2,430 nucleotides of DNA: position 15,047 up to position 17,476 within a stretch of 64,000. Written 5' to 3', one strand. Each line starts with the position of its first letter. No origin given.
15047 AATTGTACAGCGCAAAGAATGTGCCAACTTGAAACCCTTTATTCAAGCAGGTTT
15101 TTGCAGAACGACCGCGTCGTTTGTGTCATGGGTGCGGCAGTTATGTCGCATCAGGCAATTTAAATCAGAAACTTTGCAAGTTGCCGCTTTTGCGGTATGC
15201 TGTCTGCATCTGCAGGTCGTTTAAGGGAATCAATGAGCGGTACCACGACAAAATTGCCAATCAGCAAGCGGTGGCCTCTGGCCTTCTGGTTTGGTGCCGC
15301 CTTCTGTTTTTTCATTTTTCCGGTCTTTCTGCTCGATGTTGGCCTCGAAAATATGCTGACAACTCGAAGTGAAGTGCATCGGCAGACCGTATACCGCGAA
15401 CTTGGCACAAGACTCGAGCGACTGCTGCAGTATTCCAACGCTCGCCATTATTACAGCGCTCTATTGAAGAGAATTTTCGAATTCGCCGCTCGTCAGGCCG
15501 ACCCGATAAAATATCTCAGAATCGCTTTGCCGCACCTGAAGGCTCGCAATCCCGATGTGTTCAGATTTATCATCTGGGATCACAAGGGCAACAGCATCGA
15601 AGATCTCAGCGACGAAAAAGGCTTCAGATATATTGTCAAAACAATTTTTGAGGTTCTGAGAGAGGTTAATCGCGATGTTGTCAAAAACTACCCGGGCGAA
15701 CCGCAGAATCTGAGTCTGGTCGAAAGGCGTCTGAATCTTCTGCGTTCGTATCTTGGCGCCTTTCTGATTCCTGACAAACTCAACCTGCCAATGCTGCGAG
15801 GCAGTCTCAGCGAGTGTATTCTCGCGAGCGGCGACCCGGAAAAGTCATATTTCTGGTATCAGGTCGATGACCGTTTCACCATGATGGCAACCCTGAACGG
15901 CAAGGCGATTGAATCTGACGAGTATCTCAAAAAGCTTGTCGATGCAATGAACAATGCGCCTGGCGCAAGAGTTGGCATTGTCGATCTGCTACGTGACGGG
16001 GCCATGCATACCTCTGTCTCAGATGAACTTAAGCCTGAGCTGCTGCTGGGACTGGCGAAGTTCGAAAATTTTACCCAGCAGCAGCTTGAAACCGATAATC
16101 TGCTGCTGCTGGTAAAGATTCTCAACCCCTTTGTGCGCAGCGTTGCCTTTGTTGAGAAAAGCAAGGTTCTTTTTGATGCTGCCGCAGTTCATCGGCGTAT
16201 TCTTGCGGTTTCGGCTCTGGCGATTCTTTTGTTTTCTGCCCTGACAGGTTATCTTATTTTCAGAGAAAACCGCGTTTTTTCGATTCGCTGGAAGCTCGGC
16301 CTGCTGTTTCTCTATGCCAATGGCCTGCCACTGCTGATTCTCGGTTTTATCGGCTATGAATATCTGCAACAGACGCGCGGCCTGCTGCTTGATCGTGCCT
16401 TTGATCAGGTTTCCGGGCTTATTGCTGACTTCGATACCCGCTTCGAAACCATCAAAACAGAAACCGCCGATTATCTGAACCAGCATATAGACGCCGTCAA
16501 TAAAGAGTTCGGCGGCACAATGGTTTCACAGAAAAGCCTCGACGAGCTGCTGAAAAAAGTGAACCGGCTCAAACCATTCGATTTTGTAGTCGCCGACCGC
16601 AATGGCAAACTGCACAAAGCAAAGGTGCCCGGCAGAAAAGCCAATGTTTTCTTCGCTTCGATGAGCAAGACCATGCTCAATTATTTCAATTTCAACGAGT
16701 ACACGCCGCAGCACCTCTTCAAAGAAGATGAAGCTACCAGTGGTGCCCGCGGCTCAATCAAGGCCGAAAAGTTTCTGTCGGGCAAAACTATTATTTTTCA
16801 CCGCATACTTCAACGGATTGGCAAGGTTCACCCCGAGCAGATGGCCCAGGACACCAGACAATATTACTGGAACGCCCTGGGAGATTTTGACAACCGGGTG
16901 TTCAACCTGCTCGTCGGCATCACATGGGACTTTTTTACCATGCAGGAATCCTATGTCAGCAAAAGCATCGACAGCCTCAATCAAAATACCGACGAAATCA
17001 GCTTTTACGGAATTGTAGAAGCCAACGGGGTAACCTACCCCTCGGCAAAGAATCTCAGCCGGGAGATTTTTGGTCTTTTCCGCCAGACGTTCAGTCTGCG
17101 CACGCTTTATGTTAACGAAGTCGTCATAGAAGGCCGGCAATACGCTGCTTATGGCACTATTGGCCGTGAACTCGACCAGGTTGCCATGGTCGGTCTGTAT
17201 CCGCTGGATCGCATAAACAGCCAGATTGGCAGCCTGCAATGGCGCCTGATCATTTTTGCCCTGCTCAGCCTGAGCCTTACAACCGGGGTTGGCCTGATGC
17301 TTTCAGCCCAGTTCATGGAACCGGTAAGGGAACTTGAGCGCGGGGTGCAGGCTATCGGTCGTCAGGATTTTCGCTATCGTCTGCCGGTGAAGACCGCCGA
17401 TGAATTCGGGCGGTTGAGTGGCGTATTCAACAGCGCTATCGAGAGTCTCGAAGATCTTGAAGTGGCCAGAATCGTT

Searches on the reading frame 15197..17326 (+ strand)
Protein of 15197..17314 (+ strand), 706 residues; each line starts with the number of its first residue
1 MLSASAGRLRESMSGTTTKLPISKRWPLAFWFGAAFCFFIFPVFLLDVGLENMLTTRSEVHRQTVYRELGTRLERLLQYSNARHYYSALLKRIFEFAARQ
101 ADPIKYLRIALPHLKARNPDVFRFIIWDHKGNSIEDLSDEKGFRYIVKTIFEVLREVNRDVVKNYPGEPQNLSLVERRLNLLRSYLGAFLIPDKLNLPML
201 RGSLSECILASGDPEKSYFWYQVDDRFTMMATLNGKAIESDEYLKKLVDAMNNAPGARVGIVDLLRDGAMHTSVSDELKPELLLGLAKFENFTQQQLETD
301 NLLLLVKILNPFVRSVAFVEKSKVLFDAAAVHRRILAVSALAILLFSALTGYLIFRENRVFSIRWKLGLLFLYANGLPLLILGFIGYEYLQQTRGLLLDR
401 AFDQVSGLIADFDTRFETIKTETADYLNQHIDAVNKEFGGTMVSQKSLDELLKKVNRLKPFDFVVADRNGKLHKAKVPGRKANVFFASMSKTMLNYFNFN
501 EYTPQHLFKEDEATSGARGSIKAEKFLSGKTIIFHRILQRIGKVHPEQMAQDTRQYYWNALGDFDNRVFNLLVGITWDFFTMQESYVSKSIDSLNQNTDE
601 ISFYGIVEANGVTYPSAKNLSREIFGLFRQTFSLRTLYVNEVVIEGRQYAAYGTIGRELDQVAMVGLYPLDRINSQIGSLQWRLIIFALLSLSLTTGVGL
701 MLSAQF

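Call 6: find_homologous_proteins(query=window:15197-17314:+, max_evalue=0.001)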
Query seq(706 aa) (706 aa): 56 proteins with E <= 0.001 among 8000 candidates.
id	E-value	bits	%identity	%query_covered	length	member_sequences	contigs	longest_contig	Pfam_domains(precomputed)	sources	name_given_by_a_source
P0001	0.0e+0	1549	97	100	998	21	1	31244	PF00672.31,PF07228.18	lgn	-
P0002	0.0e+0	1399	88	98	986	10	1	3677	PF00672.31,PF07228.18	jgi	-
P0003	0.0e+0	1392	87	100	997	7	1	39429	PF00672.31,PF07228.18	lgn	-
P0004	0.0e+0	1387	85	100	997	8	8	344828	PF00672.31,PF07228.18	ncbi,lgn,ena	-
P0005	0.0e+0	1075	67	98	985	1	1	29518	PF00672.31,PF07228.18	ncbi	-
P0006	0.0e+0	1072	66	98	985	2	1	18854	PF00672.31,PF07228.18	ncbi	-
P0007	0.0e+0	1019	63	98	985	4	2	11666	PF00672.31,PF07228.18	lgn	-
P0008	1.4e-287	974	63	96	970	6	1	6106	PF00672.31,PF07228.18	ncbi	-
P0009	3.4e-285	966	64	93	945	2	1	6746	PF00672.31,PF07228.18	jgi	jgi:hypothetical protein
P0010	7.9e-280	948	59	98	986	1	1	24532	PF00672.31,PF07228.18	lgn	-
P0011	6.4e-271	919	57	98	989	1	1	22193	PF00672.31,PF07228.18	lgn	-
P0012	2.2e-268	910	57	98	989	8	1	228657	PF00672.31,PF07228.18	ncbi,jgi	-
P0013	4.3e-241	820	52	97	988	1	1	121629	PF00672.31,PF07228.18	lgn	-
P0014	8.9e-241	819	50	99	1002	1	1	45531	PF00672.31,PF07228.18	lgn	-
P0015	3.2e-237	807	51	98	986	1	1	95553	PF00672.31,PF07228.18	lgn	-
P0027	8.2e-204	697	46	98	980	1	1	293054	PF00672.31,PF07228.18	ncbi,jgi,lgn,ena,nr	ncbi:MAG: hypothetical protein CVV42_10215 [Candidatus Riflebacteria bacterium HGW-Riflebacteria-2]|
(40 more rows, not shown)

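Call 12: find_homologous_proteins(query=A2, max_evalue=0.001)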
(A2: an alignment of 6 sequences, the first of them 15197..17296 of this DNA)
Query A2 (6 sequences) (700 aa, profile of the alignment): 55 proteins with E <= 0.001 among 8000 candidates.
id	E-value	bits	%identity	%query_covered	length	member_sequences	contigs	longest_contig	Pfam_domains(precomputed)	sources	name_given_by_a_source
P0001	3.2e-265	900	97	100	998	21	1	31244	PF00672.31,PF07228.18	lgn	-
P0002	3.5e-245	834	88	98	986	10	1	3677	PF00672.31,PF07228.18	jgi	-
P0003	1.3e-242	825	87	100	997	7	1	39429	PF00672.31,PF07228.18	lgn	-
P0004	5.0e-238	810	85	100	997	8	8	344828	PF00672.31,PF07228.18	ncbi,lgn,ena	-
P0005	1.5e-208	713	67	98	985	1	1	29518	PF00672.31,PF07228.18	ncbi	-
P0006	2.7e-204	699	66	98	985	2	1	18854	PF00672.31,PF07228.18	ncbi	-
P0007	1.9e-198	679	63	98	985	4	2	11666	PF00672.31,PF07228.18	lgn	-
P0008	8.6e-193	661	62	96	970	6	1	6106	PF00672.31,PF07228.18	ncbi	-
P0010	1.0e-188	647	59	98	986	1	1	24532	PF00672.31,PF07228.18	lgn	-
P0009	1.4e-186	640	64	92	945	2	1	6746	PF00672.31,PF07228.18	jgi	jgi:hypothetical protein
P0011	1.2e-184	634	57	98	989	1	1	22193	PF00672.31,PF07228.18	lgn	-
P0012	4.0e-181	622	57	98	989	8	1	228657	PF00672.31,PF07228.18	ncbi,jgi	-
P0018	6.7e-177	608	51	98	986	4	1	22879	PF00672.31,PF07228.18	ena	-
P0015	2.4e-175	603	51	98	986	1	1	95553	PF00672.31,PF07228.18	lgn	-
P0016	7.3e-174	598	51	97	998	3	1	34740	PF00672.31,PF07228.18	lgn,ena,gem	-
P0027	2.6e-167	576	45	98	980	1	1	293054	PF00672.31,PF07228.18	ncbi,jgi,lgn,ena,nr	ncbi:MAG: hypothetical protein CVV42_10215 [Candidatus Riflebacteria bacterium HGW-Riflebacteria-2]|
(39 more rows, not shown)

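Call 17: find_encoding_contigs(protein=P0027, flank=10000, max_places=2)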
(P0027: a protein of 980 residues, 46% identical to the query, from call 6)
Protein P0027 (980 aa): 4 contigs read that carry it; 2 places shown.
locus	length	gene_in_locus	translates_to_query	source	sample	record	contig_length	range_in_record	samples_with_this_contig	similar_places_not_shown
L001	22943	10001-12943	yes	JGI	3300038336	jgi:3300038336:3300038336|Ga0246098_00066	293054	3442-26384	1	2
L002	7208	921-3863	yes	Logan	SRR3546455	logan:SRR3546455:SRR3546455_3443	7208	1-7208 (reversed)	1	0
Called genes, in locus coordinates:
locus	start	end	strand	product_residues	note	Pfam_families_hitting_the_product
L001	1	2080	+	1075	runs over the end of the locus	-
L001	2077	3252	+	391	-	PF25876:HH_MFP_RND (weak), PF25893:HH_CzcB (weak), PF25954:Beta-barrel_RND_2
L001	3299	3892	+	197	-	PF00210:Ferritin, PF02915:Rubrerythrin, PF23458:DUF7130, PF21349:RUBY_RBDX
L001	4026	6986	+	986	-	PF00672:HAMP, PF07228:SpoIIE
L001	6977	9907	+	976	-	PF00672:HAMP, PF07228:SpoIIE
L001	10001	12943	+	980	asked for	PF00672:HAMP, PF07228:SpoIIE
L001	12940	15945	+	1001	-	PF00672:HAMP, PF07228:SpoIIE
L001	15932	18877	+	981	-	PF00672:HAMP, PF07228:SpoIIE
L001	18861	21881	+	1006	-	PF00672:HAMP (weak), PF07228:SpoIIE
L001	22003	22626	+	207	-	PF01726:LexA_DNA_bind, PF00717:Peptidase_S24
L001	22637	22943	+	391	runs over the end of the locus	PF00817:IMS, PF11798:IMS_HHH (weak), PF21999:IMS_HHH_1 (weak), PF11799:IMS_C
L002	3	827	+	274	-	?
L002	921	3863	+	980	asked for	PF00672:HAMP, PF07228:SpoIIE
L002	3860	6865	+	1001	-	PF00672:HAMP, PF07228:SpoIIE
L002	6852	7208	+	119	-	?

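Call 23: search_protein_representatives(alignment_id=A2)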
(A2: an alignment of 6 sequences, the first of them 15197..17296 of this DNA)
Query: 6 sequences, 711 profile positions. Proteins with E-value up to 0.001 (for the whole library): 771; up to 1e-10: 552; up to 1e-30: 292. The best 150 are listed.
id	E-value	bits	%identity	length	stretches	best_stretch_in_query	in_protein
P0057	3.2e-173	594.2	-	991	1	16-711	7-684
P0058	1.0e-158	546.3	-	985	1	7-710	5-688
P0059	2.9e-148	511.7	-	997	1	12-710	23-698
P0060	1.6e-147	509.2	-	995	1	15-711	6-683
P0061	1.1e-146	506.5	-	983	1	6-710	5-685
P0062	1.1e-143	496.6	-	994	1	14-710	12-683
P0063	9.0e-143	493.6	-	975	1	15-710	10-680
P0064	3.0e-141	488.5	-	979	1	16-710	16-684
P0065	2.1e-139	482.5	-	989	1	5-710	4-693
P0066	4.2e-137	474.8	-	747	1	14-710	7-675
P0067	8.0e-137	473.9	-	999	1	6-711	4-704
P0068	1.4e-135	469.8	-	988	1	8-711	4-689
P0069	2.2e-135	469.2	-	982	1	15-711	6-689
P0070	1.5e-133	463.1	-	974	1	15-711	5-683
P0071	1.2e-131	456.8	-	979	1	15-711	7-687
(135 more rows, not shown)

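Call 38: predict_structure(alignment_id=A4)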
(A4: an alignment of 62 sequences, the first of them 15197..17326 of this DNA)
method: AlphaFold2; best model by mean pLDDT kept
length: 710 residues; sequences in the alignment: 62
mean_pLDDT: 83.4   pTM: 0.70
mean pLDDT of the five models: 83.4, 83.0, 81.3, 80.1, 80.1
residues with pLDDT >= 90: 256; 70-90: 372; 50-70: 43; < 50: 39
segments of 3 or more residues with pLDDT < 50: 1-19, 511-530
pLDDT, mean of each block of 10 residues (from residue 1): 36 39 70 80 83 85 86 82 91 94 94 93 93 90 88 94 86 87 88 89 84 89 95 91 89 87 78 83 87 86 88 89 85 87 84 69 71 78 85 91 94 93 95 90 90 91 90 79 80 84 69 41 47 65 82 85 88 92 92 89 91 79 83 83 89 92 94 92 89 81 68
secondary structure, 60 per line:
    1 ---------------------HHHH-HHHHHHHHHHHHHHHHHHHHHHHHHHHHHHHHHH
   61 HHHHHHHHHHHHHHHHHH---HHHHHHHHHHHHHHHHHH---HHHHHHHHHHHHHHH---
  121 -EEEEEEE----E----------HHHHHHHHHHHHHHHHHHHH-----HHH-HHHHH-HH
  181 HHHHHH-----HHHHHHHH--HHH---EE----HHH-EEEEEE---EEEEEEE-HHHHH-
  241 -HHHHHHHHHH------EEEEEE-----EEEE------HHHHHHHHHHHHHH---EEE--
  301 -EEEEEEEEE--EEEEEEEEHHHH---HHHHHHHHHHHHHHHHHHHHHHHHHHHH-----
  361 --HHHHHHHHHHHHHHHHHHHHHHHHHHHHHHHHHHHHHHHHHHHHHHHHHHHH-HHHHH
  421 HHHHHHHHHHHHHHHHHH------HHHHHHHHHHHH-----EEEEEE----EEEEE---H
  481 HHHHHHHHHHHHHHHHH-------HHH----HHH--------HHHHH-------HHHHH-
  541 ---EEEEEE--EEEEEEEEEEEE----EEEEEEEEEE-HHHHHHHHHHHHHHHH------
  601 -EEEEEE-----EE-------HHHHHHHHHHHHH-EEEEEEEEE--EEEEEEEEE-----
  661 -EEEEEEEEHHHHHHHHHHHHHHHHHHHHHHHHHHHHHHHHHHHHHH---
elements in order (helices of 4 or more, strands of 3 or more residues): H22-25 H27-78 H82-99 H103-117 E122-128 H144-163 H173-177 H179-186 H192-199 E218-223 E227-233 H235-239 H242-251 E258-263 E269-272 H279-292 E296-298 E302-310 E313-320 H321-324 H328-355 H363-414 H416-438 H445-456 E462-467 E472-476 H480-497 H523-527 H535-539 E544-549 E552-563 E568-577 H579-594 E602-607 H622-634 E636-644 E647-655 E662-669 H670-707

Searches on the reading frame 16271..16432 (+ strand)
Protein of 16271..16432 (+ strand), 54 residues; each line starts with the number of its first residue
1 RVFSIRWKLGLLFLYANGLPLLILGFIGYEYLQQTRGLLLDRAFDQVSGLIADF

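Call 35: find_homologous_proteins(query=A5, max_evalue=10)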
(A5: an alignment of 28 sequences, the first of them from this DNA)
Query A5 (28 sequences): 855 candidates shared short words with the query, none scored E <= 10.

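Call 57: search_solved_structures(query=A5, max_evalue=10, show_alignments=3)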
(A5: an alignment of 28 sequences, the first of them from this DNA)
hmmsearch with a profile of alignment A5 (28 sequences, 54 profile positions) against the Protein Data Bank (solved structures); distinct sequences matched with E-value up to 10: 1.
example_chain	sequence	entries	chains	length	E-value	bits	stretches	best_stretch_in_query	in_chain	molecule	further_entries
6cfz_F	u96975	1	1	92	0.37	14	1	30-54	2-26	Dad1,Dad1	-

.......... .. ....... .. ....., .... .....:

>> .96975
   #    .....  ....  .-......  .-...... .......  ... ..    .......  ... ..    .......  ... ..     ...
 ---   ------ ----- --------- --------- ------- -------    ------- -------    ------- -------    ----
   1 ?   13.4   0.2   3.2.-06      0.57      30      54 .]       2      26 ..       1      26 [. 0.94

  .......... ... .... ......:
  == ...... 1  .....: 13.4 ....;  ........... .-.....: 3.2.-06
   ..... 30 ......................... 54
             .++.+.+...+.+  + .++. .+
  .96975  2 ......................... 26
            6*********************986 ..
